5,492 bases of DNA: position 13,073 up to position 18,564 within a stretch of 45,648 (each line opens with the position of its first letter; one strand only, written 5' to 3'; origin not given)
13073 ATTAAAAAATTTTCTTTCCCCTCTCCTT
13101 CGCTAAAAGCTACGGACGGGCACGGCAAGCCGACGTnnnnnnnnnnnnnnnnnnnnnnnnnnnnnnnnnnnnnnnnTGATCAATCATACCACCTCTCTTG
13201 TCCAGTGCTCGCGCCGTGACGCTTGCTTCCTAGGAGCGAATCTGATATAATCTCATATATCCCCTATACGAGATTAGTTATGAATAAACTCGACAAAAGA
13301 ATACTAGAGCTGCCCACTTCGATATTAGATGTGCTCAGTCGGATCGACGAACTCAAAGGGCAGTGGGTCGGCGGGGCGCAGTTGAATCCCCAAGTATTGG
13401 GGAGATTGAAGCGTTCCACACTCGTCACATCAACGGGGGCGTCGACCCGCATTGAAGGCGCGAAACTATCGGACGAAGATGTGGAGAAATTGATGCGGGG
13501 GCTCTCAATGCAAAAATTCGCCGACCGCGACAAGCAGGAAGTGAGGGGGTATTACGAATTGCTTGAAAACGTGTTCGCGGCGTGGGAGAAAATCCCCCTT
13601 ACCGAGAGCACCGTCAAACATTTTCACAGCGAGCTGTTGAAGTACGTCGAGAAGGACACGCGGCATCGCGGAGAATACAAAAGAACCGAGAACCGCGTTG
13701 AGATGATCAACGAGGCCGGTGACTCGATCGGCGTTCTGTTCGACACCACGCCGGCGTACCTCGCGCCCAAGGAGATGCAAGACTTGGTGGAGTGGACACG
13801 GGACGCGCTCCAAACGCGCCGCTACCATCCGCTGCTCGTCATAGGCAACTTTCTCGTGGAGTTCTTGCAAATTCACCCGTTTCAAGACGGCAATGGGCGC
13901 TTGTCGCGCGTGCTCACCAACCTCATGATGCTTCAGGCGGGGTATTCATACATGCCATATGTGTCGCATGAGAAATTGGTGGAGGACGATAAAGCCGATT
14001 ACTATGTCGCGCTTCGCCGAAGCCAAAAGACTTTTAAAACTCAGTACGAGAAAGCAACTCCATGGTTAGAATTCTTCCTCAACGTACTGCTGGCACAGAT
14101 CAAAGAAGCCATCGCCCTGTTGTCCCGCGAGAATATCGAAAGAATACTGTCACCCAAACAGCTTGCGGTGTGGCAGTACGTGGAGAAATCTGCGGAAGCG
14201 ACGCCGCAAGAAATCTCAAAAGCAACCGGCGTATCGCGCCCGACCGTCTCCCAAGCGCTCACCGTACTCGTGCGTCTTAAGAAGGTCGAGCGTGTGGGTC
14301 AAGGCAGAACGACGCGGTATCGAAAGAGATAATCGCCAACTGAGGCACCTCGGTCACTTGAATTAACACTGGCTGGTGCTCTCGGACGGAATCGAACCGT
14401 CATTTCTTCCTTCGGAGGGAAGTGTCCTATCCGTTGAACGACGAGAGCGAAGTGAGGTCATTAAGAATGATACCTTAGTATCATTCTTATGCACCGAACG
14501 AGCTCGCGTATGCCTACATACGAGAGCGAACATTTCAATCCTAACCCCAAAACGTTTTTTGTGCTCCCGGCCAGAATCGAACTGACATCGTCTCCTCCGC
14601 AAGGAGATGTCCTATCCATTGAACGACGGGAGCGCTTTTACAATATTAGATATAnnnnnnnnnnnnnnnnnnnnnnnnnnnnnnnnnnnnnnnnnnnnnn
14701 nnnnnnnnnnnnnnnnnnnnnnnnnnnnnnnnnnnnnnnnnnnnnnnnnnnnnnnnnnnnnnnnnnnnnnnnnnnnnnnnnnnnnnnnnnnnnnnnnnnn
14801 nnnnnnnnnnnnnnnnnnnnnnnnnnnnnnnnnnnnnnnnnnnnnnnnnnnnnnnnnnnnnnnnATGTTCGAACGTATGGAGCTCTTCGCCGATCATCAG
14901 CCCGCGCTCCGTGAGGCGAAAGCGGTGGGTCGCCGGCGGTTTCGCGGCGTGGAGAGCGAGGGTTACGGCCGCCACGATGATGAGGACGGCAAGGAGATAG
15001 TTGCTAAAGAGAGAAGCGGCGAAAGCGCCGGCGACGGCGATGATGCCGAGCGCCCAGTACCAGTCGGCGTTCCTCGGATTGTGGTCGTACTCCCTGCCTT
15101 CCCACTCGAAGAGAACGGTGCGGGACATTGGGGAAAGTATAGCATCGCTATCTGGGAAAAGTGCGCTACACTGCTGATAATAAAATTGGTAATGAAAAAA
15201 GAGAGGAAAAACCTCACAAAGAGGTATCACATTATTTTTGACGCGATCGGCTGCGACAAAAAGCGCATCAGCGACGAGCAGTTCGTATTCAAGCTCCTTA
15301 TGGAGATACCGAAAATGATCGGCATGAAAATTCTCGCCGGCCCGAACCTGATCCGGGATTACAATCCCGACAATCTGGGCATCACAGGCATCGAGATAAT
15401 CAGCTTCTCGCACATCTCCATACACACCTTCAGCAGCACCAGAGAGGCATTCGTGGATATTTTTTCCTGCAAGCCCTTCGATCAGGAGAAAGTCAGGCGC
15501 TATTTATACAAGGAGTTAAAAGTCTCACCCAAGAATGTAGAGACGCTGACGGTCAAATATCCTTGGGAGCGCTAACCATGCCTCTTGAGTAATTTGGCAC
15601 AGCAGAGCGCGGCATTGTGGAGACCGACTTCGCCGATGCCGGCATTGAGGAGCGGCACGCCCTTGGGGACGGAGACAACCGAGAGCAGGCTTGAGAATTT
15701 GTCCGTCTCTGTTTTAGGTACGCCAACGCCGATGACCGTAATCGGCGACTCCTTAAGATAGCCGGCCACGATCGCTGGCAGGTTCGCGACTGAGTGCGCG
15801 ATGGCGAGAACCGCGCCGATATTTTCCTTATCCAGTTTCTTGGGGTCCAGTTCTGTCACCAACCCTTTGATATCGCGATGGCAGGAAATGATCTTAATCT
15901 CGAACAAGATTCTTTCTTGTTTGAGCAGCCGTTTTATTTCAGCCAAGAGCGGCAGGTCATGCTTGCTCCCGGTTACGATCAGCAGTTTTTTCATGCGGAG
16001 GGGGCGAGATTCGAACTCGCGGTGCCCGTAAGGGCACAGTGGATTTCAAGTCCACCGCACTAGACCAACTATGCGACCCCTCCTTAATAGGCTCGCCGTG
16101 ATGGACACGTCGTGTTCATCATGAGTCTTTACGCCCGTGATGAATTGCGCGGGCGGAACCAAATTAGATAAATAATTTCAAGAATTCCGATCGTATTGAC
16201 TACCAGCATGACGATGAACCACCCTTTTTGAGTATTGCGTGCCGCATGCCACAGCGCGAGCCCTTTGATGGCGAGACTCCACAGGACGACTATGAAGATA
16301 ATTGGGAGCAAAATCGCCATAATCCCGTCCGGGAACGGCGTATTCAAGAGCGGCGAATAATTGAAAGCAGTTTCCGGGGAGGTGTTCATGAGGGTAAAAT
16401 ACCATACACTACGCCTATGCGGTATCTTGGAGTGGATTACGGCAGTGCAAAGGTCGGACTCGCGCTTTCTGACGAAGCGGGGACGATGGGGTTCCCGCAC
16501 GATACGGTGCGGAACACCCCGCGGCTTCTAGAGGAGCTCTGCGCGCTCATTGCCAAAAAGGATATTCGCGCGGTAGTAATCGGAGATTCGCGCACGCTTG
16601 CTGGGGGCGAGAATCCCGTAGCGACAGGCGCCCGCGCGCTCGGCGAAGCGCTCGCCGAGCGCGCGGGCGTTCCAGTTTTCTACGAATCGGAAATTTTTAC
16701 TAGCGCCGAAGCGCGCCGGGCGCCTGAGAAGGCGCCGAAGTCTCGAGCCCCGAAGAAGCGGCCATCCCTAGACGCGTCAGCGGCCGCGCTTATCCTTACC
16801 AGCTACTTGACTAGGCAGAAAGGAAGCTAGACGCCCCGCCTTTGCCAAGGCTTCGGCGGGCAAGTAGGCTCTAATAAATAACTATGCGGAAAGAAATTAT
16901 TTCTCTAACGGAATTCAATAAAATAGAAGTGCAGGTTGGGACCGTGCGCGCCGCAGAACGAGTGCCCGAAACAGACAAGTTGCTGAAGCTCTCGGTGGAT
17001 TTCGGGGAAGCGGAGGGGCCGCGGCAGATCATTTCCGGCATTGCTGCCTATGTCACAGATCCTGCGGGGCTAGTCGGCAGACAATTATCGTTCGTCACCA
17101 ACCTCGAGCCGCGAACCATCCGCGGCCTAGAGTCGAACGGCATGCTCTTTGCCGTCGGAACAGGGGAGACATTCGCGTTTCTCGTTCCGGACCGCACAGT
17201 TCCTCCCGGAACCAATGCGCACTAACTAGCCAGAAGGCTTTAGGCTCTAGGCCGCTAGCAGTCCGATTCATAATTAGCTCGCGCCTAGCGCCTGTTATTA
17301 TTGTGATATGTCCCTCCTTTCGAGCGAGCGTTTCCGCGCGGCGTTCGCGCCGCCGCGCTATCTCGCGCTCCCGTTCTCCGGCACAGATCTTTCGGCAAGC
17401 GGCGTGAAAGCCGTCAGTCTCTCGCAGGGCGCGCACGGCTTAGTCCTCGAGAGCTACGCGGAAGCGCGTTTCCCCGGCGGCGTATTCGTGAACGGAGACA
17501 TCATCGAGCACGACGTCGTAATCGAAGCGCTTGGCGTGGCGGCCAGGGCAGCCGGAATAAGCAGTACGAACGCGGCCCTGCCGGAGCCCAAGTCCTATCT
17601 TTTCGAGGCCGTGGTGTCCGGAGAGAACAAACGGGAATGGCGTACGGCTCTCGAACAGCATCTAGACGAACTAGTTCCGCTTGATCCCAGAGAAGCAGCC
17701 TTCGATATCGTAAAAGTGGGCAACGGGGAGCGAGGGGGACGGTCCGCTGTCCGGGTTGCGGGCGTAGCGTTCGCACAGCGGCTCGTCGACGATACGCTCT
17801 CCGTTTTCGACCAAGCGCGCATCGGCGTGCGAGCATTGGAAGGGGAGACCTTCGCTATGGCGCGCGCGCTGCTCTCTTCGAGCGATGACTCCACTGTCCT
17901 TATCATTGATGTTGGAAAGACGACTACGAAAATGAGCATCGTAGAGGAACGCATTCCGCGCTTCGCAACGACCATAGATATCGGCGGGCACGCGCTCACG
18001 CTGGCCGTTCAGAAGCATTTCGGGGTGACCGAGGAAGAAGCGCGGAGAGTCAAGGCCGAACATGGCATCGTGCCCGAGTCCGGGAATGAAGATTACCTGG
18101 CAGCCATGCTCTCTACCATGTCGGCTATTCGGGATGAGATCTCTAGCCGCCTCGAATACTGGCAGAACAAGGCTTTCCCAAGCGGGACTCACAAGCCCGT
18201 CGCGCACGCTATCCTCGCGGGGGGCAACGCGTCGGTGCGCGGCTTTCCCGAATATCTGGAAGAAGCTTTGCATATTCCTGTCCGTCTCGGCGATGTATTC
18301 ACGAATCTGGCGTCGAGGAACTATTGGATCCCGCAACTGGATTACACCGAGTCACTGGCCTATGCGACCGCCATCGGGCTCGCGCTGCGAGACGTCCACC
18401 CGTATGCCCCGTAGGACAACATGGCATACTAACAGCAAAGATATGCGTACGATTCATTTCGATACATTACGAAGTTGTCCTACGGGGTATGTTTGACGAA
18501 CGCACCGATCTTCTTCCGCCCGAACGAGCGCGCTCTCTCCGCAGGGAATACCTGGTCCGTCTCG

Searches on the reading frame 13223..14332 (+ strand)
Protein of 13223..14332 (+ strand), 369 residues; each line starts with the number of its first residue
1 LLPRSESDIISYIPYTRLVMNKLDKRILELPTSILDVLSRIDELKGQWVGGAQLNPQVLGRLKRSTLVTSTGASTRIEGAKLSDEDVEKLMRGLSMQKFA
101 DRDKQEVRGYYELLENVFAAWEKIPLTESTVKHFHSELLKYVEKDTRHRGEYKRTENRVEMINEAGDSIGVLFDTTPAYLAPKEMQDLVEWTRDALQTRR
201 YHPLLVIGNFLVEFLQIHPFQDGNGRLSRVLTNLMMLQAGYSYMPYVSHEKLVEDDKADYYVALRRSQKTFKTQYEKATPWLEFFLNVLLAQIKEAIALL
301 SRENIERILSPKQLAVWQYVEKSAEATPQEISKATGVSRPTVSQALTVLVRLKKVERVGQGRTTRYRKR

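Call 14: search_protein_families(library=pfam, proteins=[window:13223-14332:+], max_evalue=0.01)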
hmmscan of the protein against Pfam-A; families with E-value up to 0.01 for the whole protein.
window:13223-14332:+ (369 aa): 14 families
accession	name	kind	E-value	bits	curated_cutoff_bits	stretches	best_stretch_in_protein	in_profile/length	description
PF02661.23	Fic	-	2.4e-15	57.6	24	1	125-235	1-92/93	Fic/DOC family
PF12802.13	MarR_2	-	1.3e-06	28.9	27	1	310-361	4-56/61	MarR family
PF22168.2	DIP2311-like_C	-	2.8e-05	24.8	27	1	333-368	27-62/63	Transcriptional regulator DIP2311-like, C-terminal domain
PF09339.16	HTH_IclR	-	8.6e-05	22.7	22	1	320-358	12-51/52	IclR helix-turn-helix domain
PF01978.25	TrmB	-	9.1e-05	22.7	25.6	1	320-367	17-63/68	Sugar-specific transcriptional regulator TrmB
PF00392.27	GntR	-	0.00037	20.5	27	1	329-363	28-62/64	Bacterial regulatory proteins, gntR family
PF13412.12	HTH_24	-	0.00041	20.3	21.9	1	318-351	10-43/48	Winged helix-turn-helix DNA-binding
PF14394.12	DUF4423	-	0.0012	19.1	30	1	299-367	9-78/165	Domain of unknown function (DUF4423)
PF01022.26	HTH_5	-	0.0016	18.7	22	1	311-350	2-40/47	Bacterial regulatory protein, arsR family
PF12840.13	HTH_20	-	0.0021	18.4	27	1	309-351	2-44/51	Helix-turn-helix domain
PF13545.12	HTH_Crp_2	-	0.0028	18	27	0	326-359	23-56/70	Crp-like helix-turn-helix domain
PF25212.1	HVO_A0114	-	0.0042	17.3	27.6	0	296-364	7-75/84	HVO_A0114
PF24033.1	DUF7342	-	0.0077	16.7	31.6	1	326-367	18-59/150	Family of unknown function (DUF7342)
PF13384.12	HTH_23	-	0.0077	16.5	24.6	0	322-345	13-37/50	Homeodomain-like domain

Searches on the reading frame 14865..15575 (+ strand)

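Call 76: search_protein_families(library=pfam, proteins=[window:14865-15575:+], max_evalue=0.0001)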
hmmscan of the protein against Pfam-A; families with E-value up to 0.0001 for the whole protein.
window:14865-15575:+ (236 aa): 1 family
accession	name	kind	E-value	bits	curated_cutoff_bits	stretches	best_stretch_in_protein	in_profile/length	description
PF02675.21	AdoMet_dc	-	8.9e-20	71.5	25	1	122-225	1-101/107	S-adenosylmethionine decarboxylase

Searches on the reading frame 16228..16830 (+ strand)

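Call 76: search_protein_families(library=pfam, proteins=[window:16228-16830:+], max_evalue=0.0001)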
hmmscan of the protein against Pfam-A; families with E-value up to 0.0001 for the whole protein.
window:16228-16830:+ (200 aa): 1 family
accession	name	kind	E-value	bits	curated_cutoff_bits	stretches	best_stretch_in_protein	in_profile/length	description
PF03652.20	RuvX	-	2.5e-24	86.6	29.2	1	64-195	1-133/134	Holliday junction resolvase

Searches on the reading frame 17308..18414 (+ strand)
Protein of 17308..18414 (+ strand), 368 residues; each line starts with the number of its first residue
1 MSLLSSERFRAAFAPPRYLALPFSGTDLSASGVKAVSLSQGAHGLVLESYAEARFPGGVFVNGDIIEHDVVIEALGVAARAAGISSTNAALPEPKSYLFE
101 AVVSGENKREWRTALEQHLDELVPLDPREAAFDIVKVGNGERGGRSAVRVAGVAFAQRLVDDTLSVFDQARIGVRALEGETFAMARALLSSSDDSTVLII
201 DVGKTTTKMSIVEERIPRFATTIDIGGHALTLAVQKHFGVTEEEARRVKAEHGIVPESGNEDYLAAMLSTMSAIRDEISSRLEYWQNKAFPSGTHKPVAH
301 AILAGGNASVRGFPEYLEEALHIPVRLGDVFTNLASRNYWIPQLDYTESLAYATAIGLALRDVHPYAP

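Call 14: search_protein_families(library=pfam, proteins=[window:17308-18414:+], max_evalue=0.01)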
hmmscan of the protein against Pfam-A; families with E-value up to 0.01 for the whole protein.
window:17308-18414:+ (368 aa): 5 families
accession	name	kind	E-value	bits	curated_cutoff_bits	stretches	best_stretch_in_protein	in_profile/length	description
PF11104.14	PilM_2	-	9.6e-37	127.1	27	1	25-362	1-339/340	Type IV pilus assembly protein PilM;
PF14450.12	FtsA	-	4.1e-14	53.5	31.8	1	199-357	2-127/127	Cell division protein FtsA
PF06723.19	MreB_Mbl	-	0.0013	18.1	27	0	302-329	278-305/327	MreB/Mbl protein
PF25216.1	Volactin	-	0.0015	18.5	35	1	196-322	167-292/321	Volactin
PF21522.3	MreB-like_C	-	0.0073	17.3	27.8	0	199-241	1-47/123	Archaeal actin homologue MreB-like, C-terminal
